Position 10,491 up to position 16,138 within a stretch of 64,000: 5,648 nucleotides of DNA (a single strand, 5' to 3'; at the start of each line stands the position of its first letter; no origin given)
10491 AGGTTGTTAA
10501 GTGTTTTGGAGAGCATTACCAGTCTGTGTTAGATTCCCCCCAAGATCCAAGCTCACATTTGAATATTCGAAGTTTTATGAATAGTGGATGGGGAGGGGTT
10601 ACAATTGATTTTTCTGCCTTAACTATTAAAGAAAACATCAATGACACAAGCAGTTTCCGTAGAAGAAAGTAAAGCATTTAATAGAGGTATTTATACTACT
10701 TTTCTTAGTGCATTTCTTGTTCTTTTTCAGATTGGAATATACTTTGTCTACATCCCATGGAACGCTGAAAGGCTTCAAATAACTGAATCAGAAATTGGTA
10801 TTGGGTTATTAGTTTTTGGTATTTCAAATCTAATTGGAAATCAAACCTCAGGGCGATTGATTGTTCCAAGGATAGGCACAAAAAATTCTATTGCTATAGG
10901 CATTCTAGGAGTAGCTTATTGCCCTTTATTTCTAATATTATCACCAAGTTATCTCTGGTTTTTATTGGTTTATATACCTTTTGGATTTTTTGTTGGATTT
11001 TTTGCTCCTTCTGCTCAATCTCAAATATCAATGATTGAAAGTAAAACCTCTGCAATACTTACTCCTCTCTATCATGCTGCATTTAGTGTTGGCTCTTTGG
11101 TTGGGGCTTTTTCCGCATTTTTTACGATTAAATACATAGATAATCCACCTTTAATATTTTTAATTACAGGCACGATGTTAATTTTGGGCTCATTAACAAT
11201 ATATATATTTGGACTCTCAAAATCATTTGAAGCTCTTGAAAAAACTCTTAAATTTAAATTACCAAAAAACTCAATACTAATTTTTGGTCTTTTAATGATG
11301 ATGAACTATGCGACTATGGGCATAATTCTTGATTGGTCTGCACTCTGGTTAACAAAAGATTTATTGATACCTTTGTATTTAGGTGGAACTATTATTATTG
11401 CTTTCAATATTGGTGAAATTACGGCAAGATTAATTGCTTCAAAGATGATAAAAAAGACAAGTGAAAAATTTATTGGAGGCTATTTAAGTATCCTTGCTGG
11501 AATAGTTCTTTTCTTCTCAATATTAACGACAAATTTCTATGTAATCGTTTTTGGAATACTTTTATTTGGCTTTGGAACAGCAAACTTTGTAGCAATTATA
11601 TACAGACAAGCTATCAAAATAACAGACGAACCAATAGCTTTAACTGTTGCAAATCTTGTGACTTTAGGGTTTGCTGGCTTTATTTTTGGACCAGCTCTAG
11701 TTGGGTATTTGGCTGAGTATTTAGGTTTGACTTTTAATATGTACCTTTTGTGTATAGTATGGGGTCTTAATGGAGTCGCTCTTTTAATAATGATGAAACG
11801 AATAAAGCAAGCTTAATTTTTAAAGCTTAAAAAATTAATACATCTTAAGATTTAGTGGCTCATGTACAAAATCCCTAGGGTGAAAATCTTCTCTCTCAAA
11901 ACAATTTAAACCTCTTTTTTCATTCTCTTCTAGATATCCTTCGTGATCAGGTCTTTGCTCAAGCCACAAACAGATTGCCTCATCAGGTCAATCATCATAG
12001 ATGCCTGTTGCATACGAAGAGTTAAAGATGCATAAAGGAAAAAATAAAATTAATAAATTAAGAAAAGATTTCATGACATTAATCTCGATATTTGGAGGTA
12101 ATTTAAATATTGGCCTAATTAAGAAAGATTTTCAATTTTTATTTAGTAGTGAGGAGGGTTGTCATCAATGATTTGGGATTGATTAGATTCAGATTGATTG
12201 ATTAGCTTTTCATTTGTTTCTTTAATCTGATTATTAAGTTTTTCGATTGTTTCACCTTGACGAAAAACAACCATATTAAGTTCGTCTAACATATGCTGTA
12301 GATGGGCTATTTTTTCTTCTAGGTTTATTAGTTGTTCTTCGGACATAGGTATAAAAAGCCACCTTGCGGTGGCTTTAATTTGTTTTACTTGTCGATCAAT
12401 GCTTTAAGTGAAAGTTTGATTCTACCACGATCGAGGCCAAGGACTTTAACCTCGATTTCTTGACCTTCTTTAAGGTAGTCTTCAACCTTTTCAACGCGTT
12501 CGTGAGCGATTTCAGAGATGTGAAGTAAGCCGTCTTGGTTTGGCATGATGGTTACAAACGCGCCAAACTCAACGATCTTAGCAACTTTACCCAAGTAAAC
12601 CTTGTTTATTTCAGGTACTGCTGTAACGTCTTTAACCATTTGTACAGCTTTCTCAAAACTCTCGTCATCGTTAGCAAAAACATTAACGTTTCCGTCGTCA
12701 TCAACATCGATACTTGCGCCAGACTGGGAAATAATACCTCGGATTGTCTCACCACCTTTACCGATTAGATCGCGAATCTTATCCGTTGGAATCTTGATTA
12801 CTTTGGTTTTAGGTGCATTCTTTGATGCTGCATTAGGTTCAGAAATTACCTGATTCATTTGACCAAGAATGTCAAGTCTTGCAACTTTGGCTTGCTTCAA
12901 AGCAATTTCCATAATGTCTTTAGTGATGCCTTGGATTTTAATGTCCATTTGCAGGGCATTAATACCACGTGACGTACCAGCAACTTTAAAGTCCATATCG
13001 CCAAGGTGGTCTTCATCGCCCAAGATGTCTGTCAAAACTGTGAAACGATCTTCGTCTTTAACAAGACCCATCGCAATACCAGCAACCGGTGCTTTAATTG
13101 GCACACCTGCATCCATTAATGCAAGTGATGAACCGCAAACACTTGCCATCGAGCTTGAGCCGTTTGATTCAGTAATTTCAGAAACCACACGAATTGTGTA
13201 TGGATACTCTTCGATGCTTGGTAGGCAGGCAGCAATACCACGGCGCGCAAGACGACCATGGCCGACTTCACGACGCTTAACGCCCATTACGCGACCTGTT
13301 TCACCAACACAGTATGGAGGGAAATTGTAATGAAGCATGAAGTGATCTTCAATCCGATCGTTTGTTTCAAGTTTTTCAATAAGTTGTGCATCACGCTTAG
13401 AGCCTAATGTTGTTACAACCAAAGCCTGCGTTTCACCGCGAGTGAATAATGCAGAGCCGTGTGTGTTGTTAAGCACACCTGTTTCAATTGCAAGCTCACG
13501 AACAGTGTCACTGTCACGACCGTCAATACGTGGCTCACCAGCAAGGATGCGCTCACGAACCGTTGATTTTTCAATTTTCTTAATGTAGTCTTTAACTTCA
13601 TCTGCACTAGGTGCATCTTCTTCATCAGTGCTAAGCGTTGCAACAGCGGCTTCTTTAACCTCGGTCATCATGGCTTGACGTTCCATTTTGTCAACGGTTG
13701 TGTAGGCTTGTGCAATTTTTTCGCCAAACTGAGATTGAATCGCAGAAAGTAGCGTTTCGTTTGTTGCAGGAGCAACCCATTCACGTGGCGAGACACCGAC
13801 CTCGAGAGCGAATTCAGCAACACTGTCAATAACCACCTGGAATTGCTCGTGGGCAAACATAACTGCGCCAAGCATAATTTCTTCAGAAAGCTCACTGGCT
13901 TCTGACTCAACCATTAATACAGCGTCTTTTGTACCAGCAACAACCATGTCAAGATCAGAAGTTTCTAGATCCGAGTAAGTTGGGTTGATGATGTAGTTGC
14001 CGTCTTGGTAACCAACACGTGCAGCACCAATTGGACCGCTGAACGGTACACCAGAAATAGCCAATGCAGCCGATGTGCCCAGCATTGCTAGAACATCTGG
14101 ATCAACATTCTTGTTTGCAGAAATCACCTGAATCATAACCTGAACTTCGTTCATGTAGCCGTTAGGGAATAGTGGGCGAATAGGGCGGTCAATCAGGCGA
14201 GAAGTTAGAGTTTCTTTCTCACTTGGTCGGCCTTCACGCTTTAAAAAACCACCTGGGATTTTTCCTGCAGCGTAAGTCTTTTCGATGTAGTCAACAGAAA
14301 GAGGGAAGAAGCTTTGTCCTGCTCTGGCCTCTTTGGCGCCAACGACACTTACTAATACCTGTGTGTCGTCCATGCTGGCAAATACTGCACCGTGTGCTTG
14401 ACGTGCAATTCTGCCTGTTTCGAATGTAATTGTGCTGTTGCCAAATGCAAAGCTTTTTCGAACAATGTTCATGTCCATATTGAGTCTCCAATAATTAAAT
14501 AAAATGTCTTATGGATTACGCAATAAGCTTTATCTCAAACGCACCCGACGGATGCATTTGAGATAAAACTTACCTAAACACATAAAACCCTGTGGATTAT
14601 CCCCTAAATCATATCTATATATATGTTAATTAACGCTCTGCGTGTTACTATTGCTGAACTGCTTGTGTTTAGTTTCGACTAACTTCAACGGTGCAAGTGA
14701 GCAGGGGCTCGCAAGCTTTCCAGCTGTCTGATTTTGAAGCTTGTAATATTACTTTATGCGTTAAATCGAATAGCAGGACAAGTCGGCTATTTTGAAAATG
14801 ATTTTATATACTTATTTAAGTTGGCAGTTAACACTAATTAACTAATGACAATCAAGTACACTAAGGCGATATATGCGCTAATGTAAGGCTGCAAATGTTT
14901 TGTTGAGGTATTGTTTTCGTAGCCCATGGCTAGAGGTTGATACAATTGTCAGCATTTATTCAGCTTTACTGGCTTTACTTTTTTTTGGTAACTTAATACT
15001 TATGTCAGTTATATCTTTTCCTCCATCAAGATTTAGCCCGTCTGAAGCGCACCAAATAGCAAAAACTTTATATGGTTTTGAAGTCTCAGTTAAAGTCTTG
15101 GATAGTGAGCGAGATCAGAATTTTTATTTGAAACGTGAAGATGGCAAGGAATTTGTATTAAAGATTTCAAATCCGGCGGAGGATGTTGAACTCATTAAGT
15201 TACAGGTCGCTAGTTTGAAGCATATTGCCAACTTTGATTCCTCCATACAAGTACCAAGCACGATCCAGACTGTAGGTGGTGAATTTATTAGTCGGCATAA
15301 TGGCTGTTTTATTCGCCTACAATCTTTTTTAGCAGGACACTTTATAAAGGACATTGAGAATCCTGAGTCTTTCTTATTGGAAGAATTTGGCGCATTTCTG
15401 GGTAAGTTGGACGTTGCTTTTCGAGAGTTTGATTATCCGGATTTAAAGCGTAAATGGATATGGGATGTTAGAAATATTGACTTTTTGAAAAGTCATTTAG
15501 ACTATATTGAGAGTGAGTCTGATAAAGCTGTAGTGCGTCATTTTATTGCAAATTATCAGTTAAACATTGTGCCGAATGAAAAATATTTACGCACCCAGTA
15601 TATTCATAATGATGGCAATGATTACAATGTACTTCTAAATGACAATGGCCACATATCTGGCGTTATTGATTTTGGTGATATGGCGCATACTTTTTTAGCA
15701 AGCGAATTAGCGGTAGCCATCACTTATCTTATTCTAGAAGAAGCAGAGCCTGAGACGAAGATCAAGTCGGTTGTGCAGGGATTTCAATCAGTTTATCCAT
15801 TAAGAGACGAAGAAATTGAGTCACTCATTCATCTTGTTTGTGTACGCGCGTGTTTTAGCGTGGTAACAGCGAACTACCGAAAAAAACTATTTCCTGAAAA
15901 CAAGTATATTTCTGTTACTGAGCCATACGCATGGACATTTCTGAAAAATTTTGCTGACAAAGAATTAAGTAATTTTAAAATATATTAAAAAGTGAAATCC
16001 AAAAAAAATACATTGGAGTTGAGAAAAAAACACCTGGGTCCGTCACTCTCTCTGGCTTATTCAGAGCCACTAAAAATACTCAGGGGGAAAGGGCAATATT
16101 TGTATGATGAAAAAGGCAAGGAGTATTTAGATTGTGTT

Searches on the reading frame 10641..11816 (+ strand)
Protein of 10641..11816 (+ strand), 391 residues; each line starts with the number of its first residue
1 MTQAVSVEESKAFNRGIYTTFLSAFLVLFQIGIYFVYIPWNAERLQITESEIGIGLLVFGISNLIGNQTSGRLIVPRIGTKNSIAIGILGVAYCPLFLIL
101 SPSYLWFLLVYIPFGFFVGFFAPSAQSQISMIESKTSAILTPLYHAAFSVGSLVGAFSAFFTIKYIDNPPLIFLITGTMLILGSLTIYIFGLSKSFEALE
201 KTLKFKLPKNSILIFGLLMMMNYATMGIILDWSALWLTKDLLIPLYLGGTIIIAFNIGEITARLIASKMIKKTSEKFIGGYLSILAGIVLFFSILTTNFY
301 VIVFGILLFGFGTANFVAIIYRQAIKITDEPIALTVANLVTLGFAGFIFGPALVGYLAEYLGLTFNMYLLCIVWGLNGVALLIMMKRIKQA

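Call 62: search_protein_families(library=pfam, proteins=[window:10641-11816:+], max_evalue=0.00001)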
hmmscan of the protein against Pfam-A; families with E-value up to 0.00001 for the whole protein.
window:10641-11816:+ (391 aa): 1 family
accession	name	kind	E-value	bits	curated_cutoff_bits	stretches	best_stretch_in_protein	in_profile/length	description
PF07690.21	MFS_1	-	3e-21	76.2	33.4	1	21-324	2-319/347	Major Facilitator Superfamily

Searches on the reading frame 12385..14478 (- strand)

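Call 62: search_protein_families(library=pfam, proteins=[window:12385-14478:-], max_evalue=0.00001)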
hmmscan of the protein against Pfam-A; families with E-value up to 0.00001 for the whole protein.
window:12385-14478:- (697 aa): 5 families
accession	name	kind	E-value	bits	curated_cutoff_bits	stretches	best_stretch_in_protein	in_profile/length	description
PF01138.27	RNase_PH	-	3.5e-58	196.1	25.5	2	17-145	5-130/130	3' exoribonuclease family, domain 1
PF03725.20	RNase_PH_C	-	5.3e-24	84.4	20.8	2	148-211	1-66/67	3' exoribonuclease family, domain 2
PF03726.19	PNPase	-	1.2e-20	74.2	24.6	1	243-322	2-81/81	Polyribonucleotide nucleotidyltransferase, RNA binding domain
PF00575.29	S1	-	8.2e-17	61.8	22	1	622-691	2-73/74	S1 RNA binding domain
PF00013.35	KH_1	-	1.3e-12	47.7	21.5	1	559-616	2-65/66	KH domain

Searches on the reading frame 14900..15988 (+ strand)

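Call 62: search_protein_families(library=pfam, proteins=[window:14900-15988:+], max_evalue=0.00001)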
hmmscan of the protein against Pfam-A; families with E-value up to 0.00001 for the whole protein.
window:14900-15988:+ (362 aa): 1 family
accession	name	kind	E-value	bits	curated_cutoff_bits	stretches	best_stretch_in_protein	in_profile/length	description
PF01636.29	APH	-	4.5e-22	79.4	23.2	1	65-276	3-212/239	Phosphotransferase enzyme family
